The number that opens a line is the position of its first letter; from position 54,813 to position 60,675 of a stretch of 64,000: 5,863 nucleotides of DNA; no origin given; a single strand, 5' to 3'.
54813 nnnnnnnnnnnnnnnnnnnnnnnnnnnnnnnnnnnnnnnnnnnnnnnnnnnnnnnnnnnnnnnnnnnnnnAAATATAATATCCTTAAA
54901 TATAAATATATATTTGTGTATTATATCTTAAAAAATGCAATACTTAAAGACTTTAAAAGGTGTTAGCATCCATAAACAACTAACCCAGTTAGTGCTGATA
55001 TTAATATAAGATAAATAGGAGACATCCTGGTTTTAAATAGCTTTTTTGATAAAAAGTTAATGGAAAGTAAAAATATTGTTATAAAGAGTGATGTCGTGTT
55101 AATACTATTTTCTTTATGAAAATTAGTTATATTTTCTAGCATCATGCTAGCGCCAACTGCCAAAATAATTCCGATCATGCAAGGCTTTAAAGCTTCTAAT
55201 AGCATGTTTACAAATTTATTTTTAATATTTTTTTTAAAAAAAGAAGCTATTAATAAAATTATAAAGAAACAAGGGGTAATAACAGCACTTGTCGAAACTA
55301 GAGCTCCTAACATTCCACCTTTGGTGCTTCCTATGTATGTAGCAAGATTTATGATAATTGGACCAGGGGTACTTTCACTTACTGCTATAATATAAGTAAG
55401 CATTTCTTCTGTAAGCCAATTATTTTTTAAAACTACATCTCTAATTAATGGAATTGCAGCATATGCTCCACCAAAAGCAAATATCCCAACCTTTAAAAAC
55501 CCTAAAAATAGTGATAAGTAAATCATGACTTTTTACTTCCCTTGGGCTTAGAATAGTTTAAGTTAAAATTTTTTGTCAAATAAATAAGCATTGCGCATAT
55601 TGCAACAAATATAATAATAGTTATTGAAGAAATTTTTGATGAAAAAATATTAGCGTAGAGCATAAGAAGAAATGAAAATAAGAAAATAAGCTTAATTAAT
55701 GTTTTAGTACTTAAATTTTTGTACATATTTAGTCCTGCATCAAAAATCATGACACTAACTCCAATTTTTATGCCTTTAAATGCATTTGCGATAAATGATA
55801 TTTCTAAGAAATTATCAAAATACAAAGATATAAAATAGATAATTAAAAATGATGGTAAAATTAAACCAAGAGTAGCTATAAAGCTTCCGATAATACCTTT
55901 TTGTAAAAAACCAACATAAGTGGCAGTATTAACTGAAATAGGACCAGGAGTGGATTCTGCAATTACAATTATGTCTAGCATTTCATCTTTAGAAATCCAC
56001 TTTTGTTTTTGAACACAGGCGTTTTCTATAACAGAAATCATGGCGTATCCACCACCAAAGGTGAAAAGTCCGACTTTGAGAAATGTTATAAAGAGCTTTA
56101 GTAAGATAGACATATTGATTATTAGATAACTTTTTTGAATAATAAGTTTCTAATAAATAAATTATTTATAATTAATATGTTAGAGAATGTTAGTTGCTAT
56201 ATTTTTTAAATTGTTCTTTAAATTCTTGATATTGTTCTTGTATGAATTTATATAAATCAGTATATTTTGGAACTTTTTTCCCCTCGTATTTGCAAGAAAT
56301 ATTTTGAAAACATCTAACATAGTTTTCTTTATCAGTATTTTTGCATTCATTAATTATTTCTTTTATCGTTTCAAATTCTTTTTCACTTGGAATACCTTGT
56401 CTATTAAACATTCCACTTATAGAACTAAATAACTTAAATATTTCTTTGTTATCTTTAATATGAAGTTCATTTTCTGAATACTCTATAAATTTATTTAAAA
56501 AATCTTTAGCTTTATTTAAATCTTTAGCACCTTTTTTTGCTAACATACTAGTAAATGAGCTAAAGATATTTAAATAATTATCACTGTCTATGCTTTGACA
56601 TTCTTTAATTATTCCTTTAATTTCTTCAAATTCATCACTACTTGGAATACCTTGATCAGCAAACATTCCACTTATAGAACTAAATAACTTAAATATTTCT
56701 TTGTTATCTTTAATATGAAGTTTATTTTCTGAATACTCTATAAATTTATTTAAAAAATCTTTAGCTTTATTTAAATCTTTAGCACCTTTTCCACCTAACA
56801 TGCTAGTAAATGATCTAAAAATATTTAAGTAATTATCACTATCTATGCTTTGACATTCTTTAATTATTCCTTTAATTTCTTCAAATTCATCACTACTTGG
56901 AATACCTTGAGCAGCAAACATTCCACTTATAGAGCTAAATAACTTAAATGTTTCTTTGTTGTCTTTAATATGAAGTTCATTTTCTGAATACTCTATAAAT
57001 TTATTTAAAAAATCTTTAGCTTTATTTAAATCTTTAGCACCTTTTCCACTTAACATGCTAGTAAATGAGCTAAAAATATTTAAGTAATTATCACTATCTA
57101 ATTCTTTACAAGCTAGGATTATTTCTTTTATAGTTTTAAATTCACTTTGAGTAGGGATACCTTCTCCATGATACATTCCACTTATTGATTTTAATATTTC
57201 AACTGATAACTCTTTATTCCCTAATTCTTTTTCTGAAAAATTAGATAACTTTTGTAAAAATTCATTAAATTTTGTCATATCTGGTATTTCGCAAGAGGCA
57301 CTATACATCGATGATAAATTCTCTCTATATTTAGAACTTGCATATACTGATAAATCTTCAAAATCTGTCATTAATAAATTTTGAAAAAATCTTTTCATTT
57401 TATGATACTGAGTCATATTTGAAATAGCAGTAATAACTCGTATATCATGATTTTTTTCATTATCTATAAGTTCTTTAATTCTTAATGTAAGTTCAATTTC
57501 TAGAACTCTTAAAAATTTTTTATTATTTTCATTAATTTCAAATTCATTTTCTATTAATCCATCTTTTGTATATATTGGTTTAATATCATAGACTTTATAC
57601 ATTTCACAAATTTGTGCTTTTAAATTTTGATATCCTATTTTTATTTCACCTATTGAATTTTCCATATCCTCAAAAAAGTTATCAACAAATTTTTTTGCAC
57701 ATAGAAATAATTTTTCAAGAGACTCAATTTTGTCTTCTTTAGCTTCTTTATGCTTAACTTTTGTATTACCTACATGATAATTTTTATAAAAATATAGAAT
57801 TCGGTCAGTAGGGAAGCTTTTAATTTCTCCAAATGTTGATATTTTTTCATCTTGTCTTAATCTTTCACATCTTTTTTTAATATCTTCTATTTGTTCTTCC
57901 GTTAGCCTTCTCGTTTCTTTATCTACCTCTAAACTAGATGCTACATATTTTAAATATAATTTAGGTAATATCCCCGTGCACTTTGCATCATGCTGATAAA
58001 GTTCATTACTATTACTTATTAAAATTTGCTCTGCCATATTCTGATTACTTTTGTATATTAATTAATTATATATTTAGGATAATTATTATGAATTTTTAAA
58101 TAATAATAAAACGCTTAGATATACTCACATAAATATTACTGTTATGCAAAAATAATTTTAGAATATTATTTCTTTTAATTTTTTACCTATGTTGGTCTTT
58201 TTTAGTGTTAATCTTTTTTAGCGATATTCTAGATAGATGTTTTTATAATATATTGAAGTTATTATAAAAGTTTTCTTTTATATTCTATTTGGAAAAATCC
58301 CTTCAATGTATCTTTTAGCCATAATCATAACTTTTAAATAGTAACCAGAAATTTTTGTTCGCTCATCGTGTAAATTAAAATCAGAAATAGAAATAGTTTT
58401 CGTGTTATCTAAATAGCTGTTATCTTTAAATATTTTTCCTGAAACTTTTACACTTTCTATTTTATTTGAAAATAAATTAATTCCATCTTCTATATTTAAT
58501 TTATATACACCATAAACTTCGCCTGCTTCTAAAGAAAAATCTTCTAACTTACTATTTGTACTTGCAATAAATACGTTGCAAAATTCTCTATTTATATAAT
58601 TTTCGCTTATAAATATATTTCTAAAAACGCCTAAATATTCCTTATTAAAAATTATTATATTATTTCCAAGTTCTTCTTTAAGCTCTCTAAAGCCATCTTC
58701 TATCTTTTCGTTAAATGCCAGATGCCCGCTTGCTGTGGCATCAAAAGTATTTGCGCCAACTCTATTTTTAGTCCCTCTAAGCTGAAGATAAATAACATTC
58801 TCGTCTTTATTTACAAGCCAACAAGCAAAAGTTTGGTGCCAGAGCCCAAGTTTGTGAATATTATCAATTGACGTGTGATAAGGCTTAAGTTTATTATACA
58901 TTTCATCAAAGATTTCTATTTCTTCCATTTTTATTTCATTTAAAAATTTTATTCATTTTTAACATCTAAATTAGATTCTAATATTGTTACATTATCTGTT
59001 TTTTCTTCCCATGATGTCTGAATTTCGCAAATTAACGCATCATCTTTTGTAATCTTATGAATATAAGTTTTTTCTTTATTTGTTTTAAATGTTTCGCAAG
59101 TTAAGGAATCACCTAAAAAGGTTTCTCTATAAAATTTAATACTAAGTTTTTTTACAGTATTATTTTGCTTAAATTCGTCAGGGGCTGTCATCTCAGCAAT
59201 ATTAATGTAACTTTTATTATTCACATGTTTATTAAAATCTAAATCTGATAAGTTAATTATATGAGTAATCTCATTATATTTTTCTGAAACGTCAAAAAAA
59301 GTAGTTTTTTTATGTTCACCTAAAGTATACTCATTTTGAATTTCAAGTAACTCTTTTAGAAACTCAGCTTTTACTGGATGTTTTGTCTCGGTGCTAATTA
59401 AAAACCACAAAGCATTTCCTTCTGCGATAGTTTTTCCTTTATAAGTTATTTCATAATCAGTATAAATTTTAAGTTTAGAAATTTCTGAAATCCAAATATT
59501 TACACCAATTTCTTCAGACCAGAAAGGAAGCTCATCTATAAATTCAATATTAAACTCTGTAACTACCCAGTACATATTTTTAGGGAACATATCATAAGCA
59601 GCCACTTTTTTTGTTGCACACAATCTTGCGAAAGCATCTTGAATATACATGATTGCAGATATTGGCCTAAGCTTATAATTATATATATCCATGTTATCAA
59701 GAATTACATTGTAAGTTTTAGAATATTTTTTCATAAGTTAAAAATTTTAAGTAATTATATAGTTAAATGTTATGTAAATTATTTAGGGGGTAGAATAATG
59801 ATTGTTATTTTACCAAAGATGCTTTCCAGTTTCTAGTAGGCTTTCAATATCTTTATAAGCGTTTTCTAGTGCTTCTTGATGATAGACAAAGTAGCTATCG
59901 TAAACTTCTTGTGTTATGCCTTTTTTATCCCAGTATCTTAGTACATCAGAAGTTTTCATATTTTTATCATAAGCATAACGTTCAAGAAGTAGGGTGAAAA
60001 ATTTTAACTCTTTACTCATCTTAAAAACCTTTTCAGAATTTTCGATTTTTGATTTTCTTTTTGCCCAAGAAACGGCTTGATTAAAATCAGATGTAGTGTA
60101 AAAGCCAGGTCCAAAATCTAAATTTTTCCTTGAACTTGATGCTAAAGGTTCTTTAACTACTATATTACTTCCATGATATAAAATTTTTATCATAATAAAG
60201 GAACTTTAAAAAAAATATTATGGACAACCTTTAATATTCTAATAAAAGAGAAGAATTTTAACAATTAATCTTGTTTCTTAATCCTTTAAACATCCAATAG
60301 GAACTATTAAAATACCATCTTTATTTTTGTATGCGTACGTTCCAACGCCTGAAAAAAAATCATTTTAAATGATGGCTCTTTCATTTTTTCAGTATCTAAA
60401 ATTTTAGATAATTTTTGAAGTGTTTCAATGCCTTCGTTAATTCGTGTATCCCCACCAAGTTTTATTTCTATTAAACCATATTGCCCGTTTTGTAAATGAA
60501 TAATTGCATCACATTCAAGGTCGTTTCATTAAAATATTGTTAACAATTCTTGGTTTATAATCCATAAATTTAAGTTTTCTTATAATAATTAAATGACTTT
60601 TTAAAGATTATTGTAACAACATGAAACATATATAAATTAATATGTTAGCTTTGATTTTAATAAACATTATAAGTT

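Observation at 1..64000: Window-wide signature of reductive evolution: four pseudogenes plus motif-degenerate intact ORFs in 64 kb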

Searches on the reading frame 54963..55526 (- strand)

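Call 15: search_protein_families(library=pfam, proteins=[window:54963-55526:-], max_evalue=0.1)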
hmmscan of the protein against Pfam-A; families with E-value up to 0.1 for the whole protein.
window:54963-55526:- (187 aa): 2 families
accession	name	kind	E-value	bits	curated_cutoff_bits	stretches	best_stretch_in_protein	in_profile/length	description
PF02417.20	Chromate_transp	-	7.3e-41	140.4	28.6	1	4-182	1-166/166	Chromate transporter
PF11877.13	DUF3397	-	0.0037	17.9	25.9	1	133-185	21-74/112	Protein of unknown function (DUF3397)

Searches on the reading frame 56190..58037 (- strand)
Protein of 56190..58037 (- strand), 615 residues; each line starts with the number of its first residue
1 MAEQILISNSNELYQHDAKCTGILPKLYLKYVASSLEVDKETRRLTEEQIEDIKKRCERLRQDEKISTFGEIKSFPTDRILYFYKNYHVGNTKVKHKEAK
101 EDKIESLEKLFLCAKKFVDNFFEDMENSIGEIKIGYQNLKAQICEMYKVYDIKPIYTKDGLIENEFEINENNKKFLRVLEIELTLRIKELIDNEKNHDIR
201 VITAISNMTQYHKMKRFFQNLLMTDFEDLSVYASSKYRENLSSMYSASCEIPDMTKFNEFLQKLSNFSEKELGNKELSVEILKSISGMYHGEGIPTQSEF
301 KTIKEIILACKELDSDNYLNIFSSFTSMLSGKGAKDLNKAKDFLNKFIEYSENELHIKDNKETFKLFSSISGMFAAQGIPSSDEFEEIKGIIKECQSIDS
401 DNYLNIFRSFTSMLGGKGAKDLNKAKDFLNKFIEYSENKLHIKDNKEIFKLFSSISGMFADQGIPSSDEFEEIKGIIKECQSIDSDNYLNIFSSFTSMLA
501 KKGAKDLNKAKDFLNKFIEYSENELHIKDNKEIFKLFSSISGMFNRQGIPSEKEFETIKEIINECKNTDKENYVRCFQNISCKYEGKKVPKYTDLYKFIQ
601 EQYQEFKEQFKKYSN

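Call 15: search_protein_families(library=pfam, proteins=[window:56190-58037:-], max_evalue=0.1)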
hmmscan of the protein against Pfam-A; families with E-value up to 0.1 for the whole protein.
window:56190-58037:- (615 aa): 7 families
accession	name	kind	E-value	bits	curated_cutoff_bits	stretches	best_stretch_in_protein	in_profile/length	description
PF23613.1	ELP3_N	-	0.00087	19.6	27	1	558-605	9-56/70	ELP3 N-terminal domain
PF13174.12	TPR_6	-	0.0016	19.4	26.3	0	501-519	11-28/33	Tetratricopeptide repeat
PF23151.1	NuiA_2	-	0.0067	17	27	0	577-605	63-90/154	NuiA-like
PF25780.1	TPR_IPO5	-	0.0084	16.8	27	0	319-352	61-135/172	IPO5-like, TPR repeats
PF06207.16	DUF1002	-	0.017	15.2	26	0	469-542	135-205/220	Protein of unknown function (DUF1002)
PF18536.7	DUF5623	-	0.034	14.8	35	0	501-577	32-111/126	Domain of unknown function (DUF5623)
PF08203.16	RNA_polI_A14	-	0.045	14.3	25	0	338-356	19-37/117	Yeast RNA polymerase I subunit RPA14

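Call 55: search_protein_families(library=ncbifam, proteins=[window:56190-58037:-], max_evalue=0.01)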
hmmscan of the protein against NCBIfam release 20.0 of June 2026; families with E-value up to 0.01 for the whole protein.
window:56190-58037:- (615 aa): 0 families

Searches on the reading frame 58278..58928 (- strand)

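Call 15: search_protein_families(library=pfam, proteins=[window:58278-58928:-], max_evalue=0.1)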
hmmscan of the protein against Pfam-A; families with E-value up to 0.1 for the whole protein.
window:58278-58928:- (216 aa): 1 family
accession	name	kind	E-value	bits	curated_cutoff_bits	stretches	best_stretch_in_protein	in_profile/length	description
PF00293.34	NUDIX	-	0.045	14.2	21.1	1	31-122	3-93/134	NUDIX domain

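Call 55: search_protein_families(library=ncbifam, proteins=[window:58278-58928:-], max_evalue=0.01)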
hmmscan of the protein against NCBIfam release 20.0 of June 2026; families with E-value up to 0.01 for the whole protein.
window:58278-58928:- (216 aa): 2 families
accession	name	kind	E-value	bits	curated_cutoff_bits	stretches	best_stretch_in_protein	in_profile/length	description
NF002995.0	PRK03759.1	equivalog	3.5e-07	30.1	127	1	28-139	32-140/185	isopentenyl-diphosphate Delta-isomerase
NF011922.0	PRK15393.1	equivalog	0.0052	16.5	152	1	38-144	44-142/182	NUDIX hydrolase YfcD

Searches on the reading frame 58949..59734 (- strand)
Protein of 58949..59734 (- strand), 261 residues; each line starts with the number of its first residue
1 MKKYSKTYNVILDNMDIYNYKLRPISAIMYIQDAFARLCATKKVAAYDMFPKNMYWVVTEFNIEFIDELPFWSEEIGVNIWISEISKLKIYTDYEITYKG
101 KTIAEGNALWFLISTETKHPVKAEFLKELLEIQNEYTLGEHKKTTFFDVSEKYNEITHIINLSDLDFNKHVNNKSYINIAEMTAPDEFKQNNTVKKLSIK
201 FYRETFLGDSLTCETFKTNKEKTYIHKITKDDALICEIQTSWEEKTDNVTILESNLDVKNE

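Call 15: search_protein_families(library=pfam, proteins=[window:58949-59734:-], max_evalue=0.1)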
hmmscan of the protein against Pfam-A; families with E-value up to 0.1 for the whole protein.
window:58949-59734:- (261 aa): 4 families
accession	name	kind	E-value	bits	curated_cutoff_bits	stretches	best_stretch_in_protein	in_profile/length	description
PF20791.3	Acyl-ACP_TE_C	-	7.8e-14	52.1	21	1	159-244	13-101/101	Acyl-ACP thioesterase C-terminal domain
PF01643.23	Acyl-ACP_TE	-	6.7e-13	48.9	23.7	1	2-122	2-122/131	Acyl-ACP thioesterase N-terminal domain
PF13279.12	4HBT_2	-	1.7e-07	32.1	25.5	1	162-190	3-30/122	Thioesterase-like superfamily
PF03061.28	4HBT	-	0.0036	18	20.6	0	189-219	28-58/79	Thioesterase superfamily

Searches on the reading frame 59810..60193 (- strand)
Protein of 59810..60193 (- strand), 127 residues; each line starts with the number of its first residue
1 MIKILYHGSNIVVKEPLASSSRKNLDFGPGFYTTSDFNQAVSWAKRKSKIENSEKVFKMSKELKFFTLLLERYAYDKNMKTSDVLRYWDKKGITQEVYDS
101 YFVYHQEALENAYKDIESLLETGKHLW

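Call 15: search_protein_families(library=pfam, proteins=[window:59810-60193:-], max_evalue=0.1)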
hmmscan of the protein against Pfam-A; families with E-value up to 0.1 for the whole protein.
window:59810-60193:- (127 aa): 3 families
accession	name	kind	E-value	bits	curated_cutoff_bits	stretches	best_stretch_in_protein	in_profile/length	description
PF13151.12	DUF3990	-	6.1e-16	58.9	32.2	1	4-63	2-55/152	Protein of unknown function (DUF3990)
PF12668.12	DUF3791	-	1.1e-08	35.4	25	1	65-121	2-58/60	Protein of unknown function (DUF3791)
PF18760.7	ART-PolyVal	-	0.023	15.9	31.2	1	3-95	7-96/140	ADP-Ribosyltransferase in polyvalent proteins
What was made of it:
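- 59810..60193 (-): 127-aa ORF joining the first third of DUF3990 to DUF3791, probably a deletion-generated fusion next to the ATPase fragment. Pfam DUF3990 positions 2-55 of 152 followed by DUF3791 positions 2-58 of 60 (call 15).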

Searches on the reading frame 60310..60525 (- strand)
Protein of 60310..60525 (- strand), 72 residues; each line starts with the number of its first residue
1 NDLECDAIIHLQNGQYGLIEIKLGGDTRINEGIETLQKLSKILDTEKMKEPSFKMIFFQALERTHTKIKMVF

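Call 66: search_protein_representatives(protein=window:60310-60525:-)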
Query: 72 residues. Proteins with E-value up to 0.001 (for the whole library): 419; up to 1e-10: 115; up to 1e-30: 0. The best 150 are listed.
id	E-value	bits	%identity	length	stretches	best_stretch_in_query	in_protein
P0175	3.9e-17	77.7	64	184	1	2-60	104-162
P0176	1.1e-16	76.3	64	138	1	3-58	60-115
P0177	1.3e-16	76.1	63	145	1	2-58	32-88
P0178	2.8e-16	75.0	62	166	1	3-58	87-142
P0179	3.5e-16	74.7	63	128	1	1-57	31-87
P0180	3.8e-16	74.6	64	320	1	2-57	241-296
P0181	4.5e-16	74.3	48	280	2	3-58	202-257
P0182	6.3e-16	73.9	65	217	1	1-57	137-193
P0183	8.2e-16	73.5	65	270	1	2-58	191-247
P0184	1.0e-15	73.2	62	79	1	3-58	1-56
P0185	1.1e-15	73.1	59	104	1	2-60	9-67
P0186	1.3e-15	72.9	61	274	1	2-57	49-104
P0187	1.5e-15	72.7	60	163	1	2-61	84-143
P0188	1.8e-15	72.4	60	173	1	1-58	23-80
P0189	2.1e-15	72.2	62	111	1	3-57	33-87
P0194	6.5e-15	70.7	59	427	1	2-59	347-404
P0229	2.2e-13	65.8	57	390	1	2-57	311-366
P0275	2.9e-11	59.2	55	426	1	1-58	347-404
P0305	5.1e-10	55.2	64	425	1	1-57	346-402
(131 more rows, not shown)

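Call 67: search_protein_families(library=pfam, proteins=[P0194, P0275, P0305, P0229], max_evalue=0.001)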
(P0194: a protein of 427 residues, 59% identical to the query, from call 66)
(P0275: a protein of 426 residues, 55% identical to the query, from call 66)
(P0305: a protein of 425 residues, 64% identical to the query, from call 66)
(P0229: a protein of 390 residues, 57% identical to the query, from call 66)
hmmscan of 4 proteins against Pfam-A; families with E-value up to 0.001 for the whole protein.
P0194 (427 aa): 2 families
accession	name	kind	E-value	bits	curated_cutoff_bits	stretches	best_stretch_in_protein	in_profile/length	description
PF13635.12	DUF4143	-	6.8e-34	117.4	28.1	1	203-368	2-159/160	Domain of unknown function (DUF4143)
PF13173.12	AAA_14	-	2.1e-14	54.1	27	1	21-138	3-127/129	AAA domain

P0275 (426 aa): 2 families
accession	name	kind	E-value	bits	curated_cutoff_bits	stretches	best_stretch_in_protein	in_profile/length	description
PF13635.12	DUF4143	-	4.9e-25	88.6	28.1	1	215-369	12-159/160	Domain of unknown function (DUF4143)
PF13173.12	AAA_14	-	4.9e-10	39.9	27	1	22-136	5-127/129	AAA domain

P0305 (425 aa): 2 families
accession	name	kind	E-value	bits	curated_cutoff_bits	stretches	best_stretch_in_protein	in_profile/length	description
PF13635.12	DUF4143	-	5.8e-28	98.1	28.1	1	210-368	8-159/160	Domain of unknown function (DUF4143)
PF13173.12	AAA_14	-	1.1e-16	61.4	27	1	23-135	4-127/129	AAA domain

P0229 (390 aa): 2 families
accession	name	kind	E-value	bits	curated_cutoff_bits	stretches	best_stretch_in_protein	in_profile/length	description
PF04371.20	PAD_porph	-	9.1e-71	239.1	25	1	14-234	2-209/321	Porphyromonas-type peptidyl-arginine deiminase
PF13635.12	DUF4143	-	1e-19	71.3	28.1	1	227-332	55-159/160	Domain of unknown function (DUF4143)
